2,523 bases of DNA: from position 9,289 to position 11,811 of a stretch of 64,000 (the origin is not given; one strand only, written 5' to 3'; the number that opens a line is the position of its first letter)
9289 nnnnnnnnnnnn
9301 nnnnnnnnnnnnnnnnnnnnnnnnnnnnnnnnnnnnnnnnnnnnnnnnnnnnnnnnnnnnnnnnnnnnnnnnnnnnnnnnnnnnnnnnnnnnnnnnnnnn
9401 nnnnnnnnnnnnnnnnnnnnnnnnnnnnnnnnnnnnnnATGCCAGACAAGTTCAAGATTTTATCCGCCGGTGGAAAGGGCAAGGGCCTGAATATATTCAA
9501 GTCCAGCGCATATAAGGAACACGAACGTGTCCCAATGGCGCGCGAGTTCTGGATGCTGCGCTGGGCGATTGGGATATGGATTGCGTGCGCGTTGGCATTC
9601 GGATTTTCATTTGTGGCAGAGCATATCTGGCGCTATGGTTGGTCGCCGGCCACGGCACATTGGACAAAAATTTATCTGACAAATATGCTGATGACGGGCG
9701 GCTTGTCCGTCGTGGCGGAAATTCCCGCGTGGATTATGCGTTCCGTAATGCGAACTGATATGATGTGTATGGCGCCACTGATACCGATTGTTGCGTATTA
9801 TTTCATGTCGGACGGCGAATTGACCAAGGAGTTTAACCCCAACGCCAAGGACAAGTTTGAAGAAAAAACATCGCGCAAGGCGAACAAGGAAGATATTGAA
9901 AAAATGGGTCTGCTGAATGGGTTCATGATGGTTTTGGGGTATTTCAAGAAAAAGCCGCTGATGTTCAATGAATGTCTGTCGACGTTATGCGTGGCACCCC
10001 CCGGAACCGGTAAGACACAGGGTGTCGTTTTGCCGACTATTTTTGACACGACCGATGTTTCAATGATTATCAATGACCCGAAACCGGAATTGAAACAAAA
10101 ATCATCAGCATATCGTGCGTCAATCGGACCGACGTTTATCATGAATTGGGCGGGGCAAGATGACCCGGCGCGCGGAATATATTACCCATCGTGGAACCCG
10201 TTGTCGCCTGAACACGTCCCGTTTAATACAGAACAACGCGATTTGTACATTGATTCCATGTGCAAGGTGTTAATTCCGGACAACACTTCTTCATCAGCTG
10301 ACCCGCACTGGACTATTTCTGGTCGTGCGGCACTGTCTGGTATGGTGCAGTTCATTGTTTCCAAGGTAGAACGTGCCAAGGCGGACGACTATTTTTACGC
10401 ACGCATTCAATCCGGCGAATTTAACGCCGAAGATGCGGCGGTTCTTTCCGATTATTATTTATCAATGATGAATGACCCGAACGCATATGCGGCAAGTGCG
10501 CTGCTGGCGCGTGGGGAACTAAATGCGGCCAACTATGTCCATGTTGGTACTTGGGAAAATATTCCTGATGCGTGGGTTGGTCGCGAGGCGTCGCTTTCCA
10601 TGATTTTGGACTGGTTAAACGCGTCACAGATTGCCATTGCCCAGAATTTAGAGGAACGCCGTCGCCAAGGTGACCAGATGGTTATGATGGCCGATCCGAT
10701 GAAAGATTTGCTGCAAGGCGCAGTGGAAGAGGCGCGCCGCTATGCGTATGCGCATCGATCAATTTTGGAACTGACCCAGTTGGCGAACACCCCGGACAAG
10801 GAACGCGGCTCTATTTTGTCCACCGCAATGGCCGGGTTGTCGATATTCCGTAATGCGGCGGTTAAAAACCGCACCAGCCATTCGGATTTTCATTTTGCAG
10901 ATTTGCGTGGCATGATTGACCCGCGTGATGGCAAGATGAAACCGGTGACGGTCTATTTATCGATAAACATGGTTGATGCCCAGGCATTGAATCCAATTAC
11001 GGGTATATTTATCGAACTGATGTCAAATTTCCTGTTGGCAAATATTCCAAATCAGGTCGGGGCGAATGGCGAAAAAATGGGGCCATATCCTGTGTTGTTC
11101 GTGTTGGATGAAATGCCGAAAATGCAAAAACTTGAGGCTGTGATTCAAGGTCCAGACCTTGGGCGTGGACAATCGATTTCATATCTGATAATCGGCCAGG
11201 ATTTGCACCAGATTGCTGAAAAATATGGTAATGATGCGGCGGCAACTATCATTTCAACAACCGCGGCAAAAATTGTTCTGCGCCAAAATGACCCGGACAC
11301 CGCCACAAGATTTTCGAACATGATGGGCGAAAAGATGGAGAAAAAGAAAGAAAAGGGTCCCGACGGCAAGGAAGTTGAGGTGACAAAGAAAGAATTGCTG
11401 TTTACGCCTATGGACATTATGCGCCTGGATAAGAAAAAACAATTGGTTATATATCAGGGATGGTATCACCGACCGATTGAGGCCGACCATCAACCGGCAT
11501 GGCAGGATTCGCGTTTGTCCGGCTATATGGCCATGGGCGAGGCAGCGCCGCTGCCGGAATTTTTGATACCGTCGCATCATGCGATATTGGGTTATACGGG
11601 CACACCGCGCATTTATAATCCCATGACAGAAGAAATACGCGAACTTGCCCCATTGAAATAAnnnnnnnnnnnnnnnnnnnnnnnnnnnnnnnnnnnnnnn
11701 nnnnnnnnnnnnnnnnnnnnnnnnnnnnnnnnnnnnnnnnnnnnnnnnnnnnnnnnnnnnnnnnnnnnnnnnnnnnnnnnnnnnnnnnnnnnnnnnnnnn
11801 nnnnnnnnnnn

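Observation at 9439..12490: Orphan TraG/VirD4-type coupling protein with an AT-rich ORF, a repeat module and tRNA-Met: a likely remnant of an integrative or conjugative element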

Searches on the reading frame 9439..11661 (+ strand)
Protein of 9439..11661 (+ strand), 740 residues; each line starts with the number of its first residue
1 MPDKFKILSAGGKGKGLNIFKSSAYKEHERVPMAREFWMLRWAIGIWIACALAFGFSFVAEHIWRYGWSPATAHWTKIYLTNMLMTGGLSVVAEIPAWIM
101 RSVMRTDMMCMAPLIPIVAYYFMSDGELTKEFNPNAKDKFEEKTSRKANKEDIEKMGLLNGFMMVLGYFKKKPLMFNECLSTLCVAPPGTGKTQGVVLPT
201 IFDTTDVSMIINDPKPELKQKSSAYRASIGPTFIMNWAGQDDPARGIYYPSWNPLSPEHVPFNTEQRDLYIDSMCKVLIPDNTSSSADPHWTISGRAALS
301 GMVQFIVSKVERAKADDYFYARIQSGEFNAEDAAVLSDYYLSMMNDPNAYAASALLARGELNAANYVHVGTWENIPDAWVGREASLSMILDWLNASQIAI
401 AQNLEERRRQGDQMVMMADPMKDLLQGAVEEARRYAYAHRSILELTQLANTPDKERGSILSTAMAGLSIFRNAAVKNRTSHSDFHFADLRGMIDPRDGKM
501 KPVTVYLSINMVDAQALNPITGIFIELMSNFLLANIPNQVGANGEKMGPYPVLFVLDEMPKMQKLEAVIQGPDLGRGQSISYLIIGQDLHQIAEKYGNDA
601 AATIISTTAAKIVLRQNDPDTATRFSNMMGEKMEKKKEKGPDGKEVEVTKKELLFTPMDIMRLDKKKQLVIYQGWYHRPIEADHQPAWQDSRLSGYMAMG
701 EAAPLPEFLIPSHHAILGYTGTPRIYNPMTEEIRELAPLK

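Call 4: search_protein_families(library=pfam, proteins=[window:9439-11661:+], max_evalue=0.01)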
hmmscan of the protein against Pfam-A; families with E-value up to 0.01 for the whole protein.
window:9439-11661:+ (740 aa): 3 families
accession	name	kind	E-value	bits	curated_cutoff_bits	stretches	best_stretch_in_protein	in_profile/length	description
PF02534.20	T4SS-DNA_transf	-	2.8e-47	162.1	20.1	2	439-674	206-434/468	Type IV secretory system Conjugative DNA transfer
PF12696.13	TraG-D_C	-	3.1e-20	72.8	22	1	551-665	1-126/126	TraM recognition site of TraD and TraG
PF10412.15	TrwB_AAD_bind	-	3.6e-18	66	20.5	1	497-634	200-328/387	Type IV secretion-system coupling protein DNA-binding domain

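Call 5: search_protein_families(library=ncbifam, proteins=[window:9439-11661:+], max_evalue=0.01)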
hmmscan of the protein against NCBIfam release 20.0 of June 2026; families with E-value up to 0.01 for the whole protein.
window:9439-11661:+ (740 aa): 10 families
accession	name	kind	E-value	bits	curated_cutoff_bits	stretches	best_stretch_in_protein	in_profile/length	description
NF045973.1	conju_CD1115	equivalog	1.1e-39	136.5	250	2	403-674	167-424/442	VirD4-like conjugal transfer protein, CD1115 family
NF010450.0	PRK13876.1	subfamily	3.2e-31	108.3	674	2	448-696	312-552/667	IncP-type conjugal transfer protein TraG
NF010472.0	PRK13897.1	equivalog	7.2e-27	94.2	728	2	450-637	322-493/657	type IV secretion system component VirD4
NF010453.0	PRK13880.1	subfamily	1.5e-24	86.1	586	2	446-644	341-532/630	conjugal transfer coupling protein TraG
NF010424.0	PRK13850.1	equivalog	6.7e-19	67.5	681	2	465-638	320-477/670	type IV secretion system ATPase VirD4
TIGR02759.1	TraD_Ftype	equivalog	1.4e-11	43.9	521.35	1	504-639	370-497/566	type IV conjugative transfer system coupling protein TraD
TIGR02767.1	TraG-Ti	equivalog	1.2e-07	31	686.2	1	551-674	466-597/623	Ti-type conjugative transfer system protein TraG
NF010394.0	PRK13822.1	subfamily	1.4e-07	30.7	443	1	542-674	471-610/643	conjugal transfer coupling protein TraG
TIGR03743.1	SXT_TraD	subfamily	0.00013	20.5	366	1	544-631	480-567/636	conjugative transfer system coupling protein TraD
NF041326.1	Bacteroid_MobC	subfamily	0.00036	19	900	1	554-640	460-544/655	conjugal transfer protein MobC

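Call 7: find_homologous_proteins(query=window:9439-11661:+)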
Query window:9439-11661:+ (740 aa): 1507 proteins with E <= 0.001 among 8000 candidates; the best 120 are listed.
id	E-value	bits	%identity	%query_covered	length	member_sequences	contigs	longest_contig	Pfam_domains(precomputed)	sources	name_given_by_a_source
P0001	0.0e+0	1713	100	100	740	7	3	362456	PF10412.16,PF02534.21,PF12696.14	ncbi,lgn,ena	-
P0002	0.0e+0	1701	99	100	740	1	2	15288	PF10412.16,PF02534.21,PF12696.14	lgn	-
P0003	0.0e+0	1697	99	100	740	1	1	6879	PF10412.16,PF02534.21,PF12696.14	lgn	-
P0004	0.0e+0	1697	99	100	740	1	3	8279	PF10412.16,PF02534.21,PF12696.14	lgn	-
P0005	0.0e+0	1446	83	100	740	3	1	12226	PF10412.16,PF02534.21,PF12696.14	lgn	-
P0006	0.0e+0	1423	81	100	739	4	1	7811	PF10412.16,PF02534.21,PF12696.14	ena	-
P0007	0.0e+0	1422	82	99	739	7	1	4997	PF10412.16,PF02534.21,PF12696.14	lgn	-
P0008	0.0e+0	1408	81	100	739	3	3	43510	PF10412.16,PF02534.21,PF12696.14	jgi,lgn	-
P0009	0.0e+0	1404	81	100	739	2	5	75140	PF10412.16,PF02534.21,PF12696.14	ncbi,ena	-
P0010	0.0e+0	1402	81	100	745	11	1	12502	PF10412.16,PF02534.21,PF12696.14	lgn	-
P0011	0.0e+0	1399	81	100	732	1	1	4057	PF10412.16,PF02534.21,PF12696.14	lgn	-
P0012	0.0e+0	1397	81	100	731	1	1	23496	PF10412.16,PF02534.21,PF12696.14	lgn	-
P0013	0.0e+0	1396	81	100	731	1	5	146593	PF10412.16,PF02534.21,PF12696.14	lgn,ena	-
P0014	0.0e+0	1395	80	100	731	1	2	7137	PF10412.16,PF02534.21,PF12696.14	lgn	-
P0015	0.0e+0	1395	81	99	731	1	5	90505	PF10412.16,PF02534.21,PF12696.14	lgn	-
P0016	0.0e+0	1391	82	100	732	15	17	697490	PF10412.16,PF02534.21,PF12696.14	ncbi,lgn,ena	-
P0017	0.0e+0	1391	81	100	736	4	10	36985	PF10412.16,PF02534.21,PF12696.14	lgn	-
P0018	0.0e+0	1391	82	100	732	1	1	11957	PF10412.16,PF02534.21,PF12696.14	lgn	-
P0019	0.0e+0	1390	82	100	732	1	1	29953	PF10412.16,PF02534.21,PF12696.14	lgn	-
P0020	0.0e+0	1390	80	100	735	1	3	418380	PF10412.16,PF02534.21,PF12696.14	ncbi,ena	-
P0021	0.0e+0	1389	79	100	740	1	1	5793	PF10412.16,PF02534.21,PF12696.14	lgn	-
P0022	0.0e+0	1388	81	100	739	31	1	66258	PF10412.16,PF02534.21,PF12696.14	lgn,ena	-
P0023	0.0e+0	1388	80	100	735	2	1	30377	PF10412.16,PF02534.21,PF12696.14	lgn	-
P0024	0.0e+0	1388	80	100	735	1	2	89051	PF10412.16,PF02534.21,PF12696.14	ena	-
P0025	0.0e+0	1388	80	99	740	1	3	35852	PF10412.16,PF02534.21,PF12696.14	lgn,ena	-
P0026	0.0e+0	1387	81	100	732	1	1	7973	PF10412.16,PF02534.21,PF12696.14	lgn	-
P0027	0.0e+0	1387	80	99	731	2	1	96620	PF10412.16,PF02534.21,PF12696.14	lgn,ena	-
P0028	0.0e+0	1386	80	100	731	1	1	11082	PF10412.16,PF02534.21,PF12696.14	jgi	-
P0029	0.0e+0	1386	80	100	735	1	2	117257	PF10412.16,PF02534.21,PF12696.14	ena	-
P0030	0.0e+0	1386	79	100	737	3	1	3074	PF10412.16,PF02534.21,PF12696.14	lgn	-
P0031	0.0e+0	1386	79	100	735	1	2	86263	PF10412.16,PF02534.21,PF12696.14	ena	-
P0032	0.0e+0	1386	80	100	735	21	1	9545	PF10412.16,PF02534.21,PF12696.14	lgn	-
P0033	0.0e+0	1386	79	99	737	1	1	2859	PF10412.16,PF02534.21,PF12696.14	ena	-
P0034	0.0e+0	1386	81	100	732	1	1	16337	PF10412.16,PF02534.21,PF12696.14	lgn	-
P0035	0.0e+0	1386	81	100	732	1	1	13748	PF10412.16,PF02534.21,PF12696.14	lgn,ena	-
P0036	0.0e+0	1385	79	99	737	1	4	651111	PF10412.16,PF02534.21,PF12696.14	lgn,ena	-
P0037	0.0e+0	1384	79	100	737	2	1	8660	PF10412.16,PF02534.21,PF12696.14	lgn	-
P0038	0.0e+0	1384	81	100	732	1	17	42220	PF10412.16,PF02534.21,PF12696.14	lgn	-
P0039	0.0e+0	1383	79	100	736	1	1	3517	PF10412.16,PF02534.21,PF12696.14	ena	-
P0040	0.0e+0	1383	79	100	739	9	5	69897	PF10412.16,PF02534.21,PF12696.14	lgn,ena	-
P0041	0.0e+0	1382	79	100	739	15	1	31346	PF10412.16,PF02534.21,PF12696.14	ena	-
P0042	0.0e+0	1382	79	100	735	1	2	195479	PF10412.16,PF02534.21,PF12696.14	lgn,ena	-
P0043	0.0e+0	1382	79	100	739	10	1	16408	PF10412.16,PF02534.21,PF12696.14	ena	-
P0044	0.0e+0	1382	79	99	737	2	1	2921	PF10412.16,PF02534.21,PF12696.14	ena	-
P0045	0.0e+0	1381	81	100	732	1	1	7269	PF10412.16,PF02534.21,PF12696.14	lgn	-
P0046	0.0e+0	1381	80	100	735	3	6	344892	PF10412.16,PF02534.21,PF12696.14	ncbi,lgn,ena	-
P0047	0.0e+0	1381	81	100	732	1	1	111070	PF10412.16,PF02534.21,PF12696.14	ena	-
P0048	0.0e+0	1381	81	100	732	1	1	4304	PF10412.16,PF02534.21,PF12696.14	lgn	-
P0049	0.0e+0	1381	80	99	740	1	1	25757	PF10412.16,PF02534.21,PF12696.14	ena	-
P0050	0.0e+0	1380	81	100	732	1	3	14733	PF10412.16,PF02534.21,PF12696.14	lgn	-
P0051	0.0e+0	1380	81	100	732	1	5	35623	PF10412.16,PF02534.21,PF12696.14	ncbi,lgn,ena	-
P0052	0.0e+0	1379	81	100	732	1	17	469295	PF10412.16,PF02534.21,PF12696.14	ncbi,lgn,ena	-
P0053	0.0e+0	1379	80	100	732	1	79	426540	PF10412.16,PF02534.21,PF12696.14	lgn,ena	-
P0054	0.0e+0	1379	81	100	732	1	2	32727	PF10412.16,PF02534.21,PF12696.14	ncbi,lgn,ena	-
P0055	0.0e+0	1379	81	100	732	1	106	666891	PF10412.16,PF02534.21,PF12696.14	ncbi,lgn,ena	-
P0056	0.0e+0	1379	80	100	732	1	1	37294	PF10412.16,PF02534.21,PF12696.14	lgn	-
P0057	0.0e+0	1379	81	100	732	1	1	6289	PF10412.16,PF02534.21,PF12696.14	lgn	-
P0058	0.0e+0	1378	80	100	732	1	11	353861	PF10412.16,PF02534.21,PF12696.14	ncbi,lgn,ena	-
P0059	0.0e+0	1378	79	100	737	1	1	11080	PF10412.16,PF02534.21,PF12696.14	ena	-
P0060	0.0e+0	1378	79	100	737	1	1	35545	PF10412.16,PF02534.21,PF12696.14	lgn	-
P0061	0.0e+0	1378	80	100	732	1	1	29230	PF10412.16,PF02534.21,PF12696.14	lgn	-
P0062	0.0e+0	1378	80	100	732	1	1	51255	PF10412.16,PF02534.21,PF12696.14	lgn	-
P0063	0.0e+0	1378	80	100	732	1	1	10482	PF10412.16,PF02534.21,PF12696.14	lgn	-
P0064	0.0e+0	1378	80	100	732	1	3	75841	PF10412.16,PF02534.21,PF12696.14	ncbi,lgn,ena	-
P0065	0.0e+0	1377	80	100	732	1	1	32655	PF10412.16,PF02534.21,PF12696.14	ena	-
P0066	0.0e+0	1377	80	100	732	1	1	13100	PF10412.16,PF02534.21,PF12696.14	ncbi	-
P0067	0.0e+0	1377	80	100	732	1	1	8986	PF10412.16,PF02534.21,PF12696.14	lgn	-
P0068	0.0e+0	1377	80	100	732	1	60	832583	PF10412.16,PF02534.21,PF12696.14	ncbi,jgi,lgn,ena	-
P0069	0.0e+0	1377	79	99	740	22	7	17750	PF10412.16,PF02534.21,PF12696.14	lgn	-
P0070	0.0e+0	1377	80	100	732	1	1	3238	PF10412.16,PF02534.21,PF12696.14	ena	-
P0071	0.0e+0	1377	80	100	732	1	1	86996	PF10412.16,PF02534.21,PF12696.14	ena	-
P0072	0.0e+0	1377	80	100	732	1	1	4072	PF10412.16,PF02534.21,PF12696.14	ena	-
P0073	0.0e+0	1377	80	100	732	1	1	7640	PF10412.16,PF02534.21,PF12696.14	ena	-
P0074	0.0e+0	1377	79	100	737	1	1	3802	PF10412.16,PF02534.21,PF12696.14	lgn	-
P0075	0.0e+0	1376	80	100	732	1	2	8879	PF10412.16,PF02534.21,PF12696.14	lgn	-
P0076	0.0e+0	1376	80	100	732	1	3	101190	PF10412.16,PF02534.21,PF12696.14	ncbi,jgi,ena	-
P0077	0.0e+0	1376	79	100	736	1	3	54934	PF10412.16,PF02534.21,PF12696.14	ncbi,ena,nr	ncbi:MAG: type IV secretory system conjugative DNA transfer family protein [Alphaproteobacteria bact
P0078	0.0e+0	1375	80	100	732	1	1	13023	PF10412.16,PF02534.21,PF12696.14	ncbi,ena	-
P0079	0.0e+0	1375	79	100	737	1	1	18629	PF10412.16,PF02534.21,PF12696.14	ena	-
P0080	0.0e+0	1375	79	100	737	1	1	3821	PF10412.16,PF02534.21,PF12696.14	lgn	-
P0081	0.0e+0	1375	79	100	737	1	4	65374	PF10412.16,PF02534.21,PF12696.14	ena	-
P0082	0.0e+0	1375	80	100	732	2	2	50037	PF10412.16,PF02534.21,PF12696.14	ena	-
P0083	0.0e+0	1374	79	100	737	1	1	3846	PF10412.16,PF02534.21,PF12696.14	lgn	-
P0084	0.0e+0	1374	80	100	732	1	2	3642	PF10412.16,PF02534.21,PF12696.14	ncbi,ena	-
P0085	0.0e+0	1374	79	100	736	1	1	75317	PF10412.16,PF02534.21,PF12696.14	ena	-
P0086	0.0e+0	1374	79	100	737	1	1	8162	PF10412.16,PF02534.21,PF12696.14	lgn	-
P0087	0.0e+0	1374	78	100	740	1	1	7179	PF10412.16,PF02534.21,PF12696.14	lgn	-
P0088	0.0e+0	1373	80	100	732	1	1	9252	PF10412.16,PF02534.21,PF12696.14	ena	-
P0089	0.0e+0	1373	79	100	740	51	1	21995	PF10412.16,PF02534.21,PF12696.14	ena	-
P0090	0.0e+0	1373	79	100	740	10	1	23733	PF10412.16,PF02534.21,PF12696.14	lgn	-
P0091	0.0e+0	1372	79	99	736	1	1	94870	PF10412.16,PF02534.21,PF12696.14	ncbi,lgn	-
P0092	0.0e+0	1372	79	99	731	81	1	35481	PF10412.16,PF02534.21,PF12696.14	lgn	-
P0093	0.0e+0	1371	79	100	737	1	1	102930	PF10412.16,PF02534.21,PF12696.14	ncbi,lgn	-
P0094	0.0e+0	1371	78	100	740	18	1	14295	PF10412.16,PF02534.21,PF12696.14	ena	-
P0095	0.0e+0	1371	78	100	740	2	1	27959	PF10412.16,PF02534.21,PF12696.14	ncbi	-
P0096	0.0e+0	1371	79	100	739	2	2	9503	PF10412.16,PF02534.21,PF12696.14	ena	-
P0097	0.0e+0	1371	79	99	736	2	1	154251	PF10412.16,PF02534.21,PF12696.14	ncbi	-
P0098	0.0e+0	1370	78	100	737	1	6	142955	PF10412.16,PF02534.21,PF12696.14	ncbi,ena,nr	ncbi:MAG: type IV secretory system conjugative DNA transfer family protein [Alphaproteobacteria bact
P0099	0.0e+0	1370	79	100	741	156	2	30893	PF10412.16,PF02534.21,PF12696.14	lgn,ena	-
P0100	0.0e+0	1369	78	100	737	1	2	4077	PF10412.16,PF02534.21,PF12696.14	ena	-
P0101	0.0e+0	1369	78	100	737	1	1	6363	PF10412.16,PF02534.21,PF12696.14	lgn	-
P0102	0.0e+0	1368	78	100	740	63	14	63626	PF10412.16,PF02534.21,PF12696.14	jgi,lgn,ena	-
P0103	0.0e+0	1368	78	100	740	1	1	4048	PF10412.16,PF02534.21,PF12696.14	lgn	-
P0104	0.0e+0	1367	79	99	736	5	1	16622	PF10412.16,PF02534.21,PF12696.14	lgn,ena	-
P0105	0.0e+0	1366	78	100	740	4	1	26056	PF10412.16,PF02534.21,PF12696.14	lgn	-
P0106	0.0e+0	1366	78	100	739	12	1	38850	PF10412.16,PF02534.21,PF12696.14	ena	-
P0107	0.0e+0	1366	78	100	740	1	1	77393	PF10412.16,PF02534.21,PF12696.14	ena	-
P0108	0.0e+0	1365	80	100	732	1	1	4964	PF10412.16,PF02534.21,PF12696.14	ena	-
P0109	0.0e+0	1365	78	100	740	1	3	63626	PF10412.16,PF02534.21,PF12696.14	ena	-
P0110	0.0e+0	1365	78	100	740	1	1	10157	PF10412.16,PF02534.21,PF12696.14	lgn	-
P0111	0.0e+0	1365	79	100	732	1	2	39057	PF10412.16,PF02534.21,PF12696.14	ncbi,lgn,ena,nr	ncbi:MAG: type IV secretory system conjugative DNA transfer family protein [Alphaproteobacteria bact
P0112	0.0e+0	1364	78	100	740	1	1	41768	PF10412.16,PF02534.21,PF12696.14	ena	-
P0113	0.0e+0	1364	78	100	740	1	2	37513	PF10412.16,PF02534.21,PF12696.14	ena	-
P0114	0.0e+0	1362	78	100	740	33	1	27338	PF10412.16,PF02534.21,PF12696.14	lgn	-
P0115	0.0e+0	1362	78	99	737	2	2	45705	PF10412.16,PF02534.21,PF12696.14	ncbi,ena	-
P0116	0.0e+0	1361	81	98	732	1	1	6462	PF10412.16,PF02534.21,PF12696.14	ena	-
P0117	0.0e+0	1361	78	100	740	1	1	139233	PF10412.16,PF02534.21,PF12696.14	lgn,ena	-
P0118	0.0e+0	1361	78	100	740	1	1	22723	PF10412.16,PF02534.21,PF12696.14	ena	-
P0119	0.0e+0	1361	78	100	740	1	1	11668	PF10412.16,PF02534.21,PF12696.14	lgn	-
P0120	0.0e+0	1361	77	100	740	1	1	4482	PF10412.16,PF02534.21,PF12696.14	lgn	-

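Call 9: find_encoding_contigs(protein=window:9439-11661:+, flank=10000, max_places=6)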
Protein window:9439-11661:+ (740 aa): 6 contigs read that carry it; 6 places shown.
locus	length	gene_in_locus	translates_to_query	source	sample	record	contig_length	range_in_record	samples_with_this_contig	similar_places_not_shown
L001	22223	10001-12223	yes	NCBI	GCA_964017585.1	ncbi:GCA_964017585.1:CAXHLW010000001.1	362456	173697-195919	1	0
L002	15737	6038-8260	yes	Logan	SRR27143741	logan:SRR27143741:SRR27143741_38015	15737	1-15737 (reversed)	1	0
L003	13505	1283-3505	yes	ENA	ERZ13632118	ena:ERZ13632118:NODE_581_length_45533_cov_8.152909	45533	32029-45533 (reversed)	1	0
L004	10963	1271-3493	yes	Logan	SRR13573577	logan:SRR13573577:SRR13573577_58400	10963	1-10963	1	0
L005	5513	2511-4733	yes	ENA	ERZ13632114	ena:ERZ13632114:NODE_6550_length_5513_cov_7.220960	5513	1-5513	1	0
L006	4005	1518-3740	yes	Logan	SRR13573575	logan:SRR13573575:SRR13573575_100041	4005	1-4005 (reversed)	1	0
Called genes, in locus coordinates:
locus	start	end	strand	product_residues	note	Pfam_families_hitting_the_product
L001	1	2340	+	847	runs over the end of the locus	PF01624:MutS_I, PF05188:MutS_II, PF05192:MutS_III, PF05190:MutS_IV, PF00488:MutS_V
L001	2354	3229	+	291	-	PF01509:TruB_N, PF09157:TruB-C_2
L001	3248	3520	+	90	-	PF00312:Ribosomal_S15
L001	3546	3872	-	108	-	-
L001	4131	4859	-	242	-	PF13360:PQQ_2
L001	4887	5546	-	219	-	PF10858:DUF2659 (faint)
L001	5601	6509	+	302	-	PF00140:Sigma70_r1_2 (weak), PF04542:Sigma70_r2, PF04545:Sigma70_r4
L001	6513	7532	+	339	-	-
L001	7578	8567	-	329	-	PF07719:TPR_2 (faint), PF13432:TPR_16 (weak), PF13181:TPR_8 (faint), PF13371:TPR_9 (faint), PF13414:TPR_11 (faint), PF13424:TPR_12 (faint), PF13428:TPR_14 (faint), PF00515:TPR_1 (weak), +2 more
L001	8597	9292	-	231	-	PF01479:S4, PF00849:PseudoU_synth_2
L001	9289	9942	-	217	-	PF04452:Methyltrans_RNA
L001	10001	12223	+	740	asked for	PF02534:T4SS-DNA_transf, PF10412:TrwB_AAD_bind, PF02534:T4SS-DNA_transf, PF12696:TraG-D_C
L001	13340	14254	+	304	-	PF01501:Glyco_transf_8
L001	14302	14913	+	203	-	PF09411:PagL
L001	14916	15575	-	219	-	PF00730:HhH-GPD, PF00633:HHH (weak)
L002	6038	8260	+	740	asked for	PF02534:T4SS-DNA_transf, PF10412:TrwB_AAD_bind, PF02534:T4SS-DNA_transf, PF12696:TraG-D_C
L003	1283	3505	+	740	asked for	PF02534:T4SS-DNA_transf, PF10412:TrwB_AAD_bind, PF02534:T4SS-DNA_transf, PF12696:TraG-D_C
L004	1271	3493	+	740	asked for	PF02534:T4SS-DNA_transf, PF10412:TrwB_AAD_bind, PF02534:T4SS-DNA_transf, PF12696:TraG-D_C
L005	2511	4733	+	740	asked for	PF02534:T4SS-DNA_transf, PF10412:TrwB_AAD_bind, PF02534:T4SS-DNA_transf, PF12696:TraG-D_C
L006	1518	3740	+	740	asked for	PF02534:T4SS-DNA_transf, PF10412:TrwB_AAD_bind, PF02534:T4SS-DNA_transf, PF12696:TraG-D_C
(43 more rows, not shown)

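Call 11: find_encoding_contigs(protein=P0068, flank=10000, max_places=2)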
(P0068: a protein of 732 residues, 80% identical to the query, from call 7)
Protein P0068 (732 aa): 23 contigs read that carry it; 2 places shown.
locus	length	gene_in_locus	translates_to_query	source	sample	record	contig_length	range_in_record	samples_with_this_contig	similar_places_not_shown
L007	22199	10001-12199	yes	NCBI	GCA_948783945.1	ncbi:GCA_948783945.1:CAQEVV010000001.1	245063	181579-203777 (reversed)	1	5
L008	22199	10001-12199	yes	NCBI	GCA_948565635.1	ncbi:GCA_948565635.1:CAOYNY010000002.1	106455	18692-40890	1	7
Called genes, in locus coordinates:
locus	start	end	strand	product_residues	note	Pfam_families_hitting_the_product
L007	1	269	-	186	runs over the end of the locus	PF02527:GidB, PF03848:TehB (weak), PF13847:Methyltransf_31 (weak)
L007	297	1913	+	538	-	PF09976:TPR_21 (faint), PF07719:TPR_2 (faint), PF13428:TPR_14 (faint), PF10602:RPN7 (faint), PF13181:TPR_8 (faint)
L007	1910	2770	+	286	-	PF01210:NAD_Gly3P_dh_N, PF07479:NAD_Gly3P_dh_C, PF20618:GPD_NAD_C_bact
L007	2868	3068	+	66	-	PF02609:Exonuc_VII_S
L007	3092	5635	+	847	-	PF01624:MutS_I, PF05188:MutS_II, PF05192:MutS_III, PF05190:MutS_IV, PF00488:MutS_V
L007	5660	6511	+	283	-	PF01509:TruB_N, PF16198:TruB_C_2 (weak), PF09157:TruB-C_2 (weak)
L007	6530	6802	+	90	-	PF00312:Ribosomal_S15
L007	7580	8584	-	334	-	PF00515:TPR_1 (faint), PF07719:TPR_2 (faint), PF13181:TPR_8 (faint), PF13371:TPR_9 (faint), PF13414:TPR_11 (faint), PF13424:TPR_12 (faint), PF13432:TPR_16, PF14559:TPR_19 (weak), +1 more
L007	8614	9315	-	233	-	PF01479:S4 (weak), PF00849:PseudoU_synth_2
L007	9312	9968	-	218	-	PF04452:Methyltrans_RNA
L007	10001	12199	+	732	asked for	PF02534:T4SS-DNA_transf, PF10412:TrwB_AAD_bind, PF12696:TraG-D_C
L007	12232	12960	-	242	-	PF13360:PQQ_2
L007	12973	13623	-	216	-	-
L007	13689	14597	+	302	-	PF00140:Sigma70_r1_2, PF04542:Sigma70_r2, PF04545:Sigma70_r4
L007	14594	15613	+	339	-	-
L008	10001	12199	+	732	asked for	PF02534:T4SS-DNA_transf, PF10412:TrwB_AAD_bind, PF12696:TraG-D_C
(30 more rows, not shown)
